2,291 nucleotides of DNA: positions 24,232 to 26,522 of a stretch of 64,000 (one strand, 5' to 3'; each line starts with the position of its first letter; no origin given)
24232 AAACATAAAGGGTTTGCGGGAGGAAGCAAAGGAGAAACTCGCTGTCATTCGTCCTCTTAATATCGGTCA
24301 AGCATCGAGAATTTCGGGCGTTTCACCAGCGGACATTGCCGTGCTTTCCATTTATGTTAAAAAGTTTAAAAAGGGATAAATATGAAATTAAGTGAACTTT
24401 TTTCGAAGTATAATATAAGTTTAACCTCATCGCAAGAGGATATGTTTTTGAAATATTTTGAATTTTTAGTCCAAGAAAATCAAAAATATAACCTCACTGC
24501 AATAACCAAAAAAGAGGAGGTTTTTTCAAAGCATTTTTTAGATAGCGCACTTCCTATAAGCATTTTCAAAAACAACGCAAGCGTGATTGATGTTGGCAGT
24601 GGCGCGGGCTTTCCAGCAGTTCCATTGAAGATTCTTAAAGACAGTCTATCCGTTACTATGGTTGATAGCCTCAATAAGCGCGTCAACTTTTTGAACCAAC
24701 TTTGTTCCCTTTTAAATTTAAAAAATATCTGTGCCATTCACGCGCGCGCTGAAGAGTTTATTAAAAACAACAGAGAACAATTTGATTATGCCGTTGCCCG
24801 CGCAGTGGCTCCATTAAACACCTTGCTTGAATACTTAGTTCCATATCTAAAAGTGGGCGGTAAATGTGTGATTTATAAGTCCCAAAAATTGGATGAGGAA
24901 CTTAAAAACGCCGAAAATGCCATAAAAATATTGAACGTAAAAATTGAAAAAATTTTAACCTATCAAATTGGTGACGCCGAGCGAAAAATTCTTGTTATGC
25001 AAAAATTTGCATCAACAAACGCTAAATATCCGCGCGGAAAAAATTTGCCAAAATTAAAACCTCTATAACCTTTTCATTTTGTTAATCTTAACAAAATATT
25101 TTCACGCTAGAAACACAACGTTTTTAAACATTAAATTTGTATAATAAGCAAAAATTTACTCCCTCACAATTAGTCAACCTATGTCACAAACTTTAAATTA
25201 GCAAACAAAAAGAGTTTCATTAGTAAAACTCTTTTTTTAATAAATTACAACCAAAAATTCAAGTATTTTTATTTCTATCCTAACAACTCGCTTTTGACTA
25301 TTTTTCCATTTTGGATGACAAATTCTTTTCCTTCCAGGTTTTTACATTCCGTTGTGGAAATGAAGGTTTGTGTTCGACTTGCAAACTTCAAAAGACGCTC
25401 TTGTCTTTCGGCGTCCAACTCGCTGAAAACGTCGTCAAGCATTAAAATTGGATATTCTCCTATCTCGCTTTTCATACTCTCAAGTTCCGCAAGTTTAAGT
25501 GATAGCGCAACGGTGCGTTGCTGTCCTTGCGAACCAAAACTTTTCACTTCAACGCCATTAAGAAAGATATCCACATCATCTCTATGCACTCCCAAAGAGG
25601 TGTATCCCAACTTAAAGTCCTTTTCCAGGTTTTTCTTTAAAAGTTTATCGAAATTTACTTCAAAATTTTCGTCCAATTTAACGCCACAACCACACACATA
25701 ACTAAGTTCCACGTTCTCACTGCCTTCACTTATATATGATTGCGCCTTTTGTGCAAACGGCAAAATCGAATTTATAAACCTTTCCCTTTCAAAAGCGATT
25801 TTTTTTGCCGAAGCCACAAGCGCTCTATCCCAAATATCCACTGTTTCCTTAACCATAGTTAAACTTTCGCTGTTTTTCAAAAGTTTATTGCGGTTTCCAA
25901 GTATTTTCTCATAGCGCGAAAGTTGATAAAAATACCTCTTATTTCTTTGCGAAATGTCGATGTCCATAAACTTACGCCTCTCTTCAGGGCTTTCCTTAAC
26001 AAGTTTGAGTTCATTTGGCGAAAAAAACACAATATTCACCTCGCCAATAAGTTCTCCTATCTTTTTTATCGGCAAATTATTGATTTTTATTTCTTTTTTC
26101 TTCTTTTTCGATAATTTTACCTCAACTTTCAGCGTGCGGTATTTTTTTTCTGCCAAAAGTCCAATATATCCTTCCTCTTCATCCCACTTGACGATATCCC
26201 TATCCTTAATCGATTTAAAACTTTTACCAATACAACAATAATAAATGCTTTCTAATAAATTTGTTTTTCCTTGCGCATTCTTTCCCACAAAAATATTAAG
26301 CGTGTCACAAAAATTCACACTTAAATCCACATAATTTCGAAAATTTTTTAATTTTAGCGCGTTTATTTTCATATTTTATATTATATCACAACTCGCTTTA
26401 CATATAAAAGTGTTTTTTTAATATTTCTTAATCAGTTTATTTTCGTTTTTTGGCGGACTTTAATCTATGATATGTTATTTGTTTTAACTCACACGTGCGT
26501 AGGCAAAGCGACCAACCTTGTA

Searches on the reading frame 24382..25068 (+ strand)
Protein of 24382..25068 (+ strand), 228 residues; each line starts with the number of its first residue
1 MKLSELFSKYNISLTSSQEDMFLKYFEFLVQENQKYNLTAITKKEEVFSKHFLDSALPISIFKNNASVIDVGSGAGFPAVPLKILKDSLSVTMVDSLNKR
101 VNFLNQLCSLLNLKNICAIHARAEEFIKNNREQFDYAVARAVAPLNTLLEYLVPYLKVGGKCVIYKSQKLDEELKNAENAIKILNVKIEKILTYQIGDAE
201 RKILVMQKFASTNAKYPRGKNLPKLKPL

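Call 9: search_protein_families(library=pfam, proteins=[window:24382-25068:+])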
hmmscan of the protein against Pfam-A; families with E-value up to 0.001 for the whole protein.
window:24382-25068:+ (228 aa): 4 families
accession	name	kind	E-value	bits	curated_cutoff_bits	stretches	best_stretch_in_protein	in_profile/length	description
PF02527.21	GidB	-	3e-52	177.1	27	1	20-194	3-176/184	rRNA small subunit methyltransferase G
PF05175.20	MTS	-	2.8e-06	27.5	23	1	41-137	4-102/170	Methyltransferase small domain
PF13847.12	Methyltransf_31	-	5.5e-06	26.6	27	1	63-181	2-129/145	Methyltransferase domain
PF13649.12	Methyltransf_25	-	0.00075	20.6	27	0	68-141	1-73/97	Methyltransferase domain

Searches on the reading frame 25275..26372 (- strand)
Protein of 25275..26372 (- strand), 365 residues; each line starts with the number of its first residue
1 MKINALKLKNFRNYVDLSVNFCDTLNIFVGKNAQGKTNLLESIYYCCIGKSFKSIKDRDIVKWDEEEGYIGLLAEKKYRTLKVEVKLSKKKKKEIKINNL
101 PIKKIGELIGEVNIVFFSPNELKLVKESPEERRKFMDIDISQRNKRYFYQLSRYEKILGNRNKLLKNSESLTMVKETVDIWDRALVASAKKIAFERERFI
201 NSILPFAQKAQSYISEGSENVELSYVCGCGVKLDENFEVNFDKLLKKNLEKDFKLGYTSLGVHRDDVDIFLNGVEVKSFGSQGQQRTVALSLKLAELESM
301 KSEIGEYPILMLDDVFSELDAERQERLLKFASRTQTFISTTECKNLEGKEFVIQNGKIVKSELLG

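Call 9: search_protein_families(library=pfam, proteins=[window:25275-26372:-])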
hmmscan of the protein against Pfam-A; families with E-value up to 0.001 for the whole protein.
window:25275-26372:- (365 aa): 4 families
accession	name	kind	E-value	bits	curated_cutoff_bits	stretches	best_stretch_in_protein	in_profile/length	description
PF02463.25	SMC_N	-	3.8e-16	59.6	40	1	3-344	2-200/220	RecF/RecN/SMC N terminal domain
PF13175.12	AAA_15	-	3.8e-12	46.9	32.1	1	1-220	1-237/374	AAA ATPase domain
PF13476.12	AAA_23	-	2.8e-10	41.6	27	1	6-166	2-148/201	AAA domain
PF13304.12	AAA_21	-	1.2e-06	29.2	27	0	25-47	1-23/304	AAA domain, putative AbiEii toxin, Type IV TA system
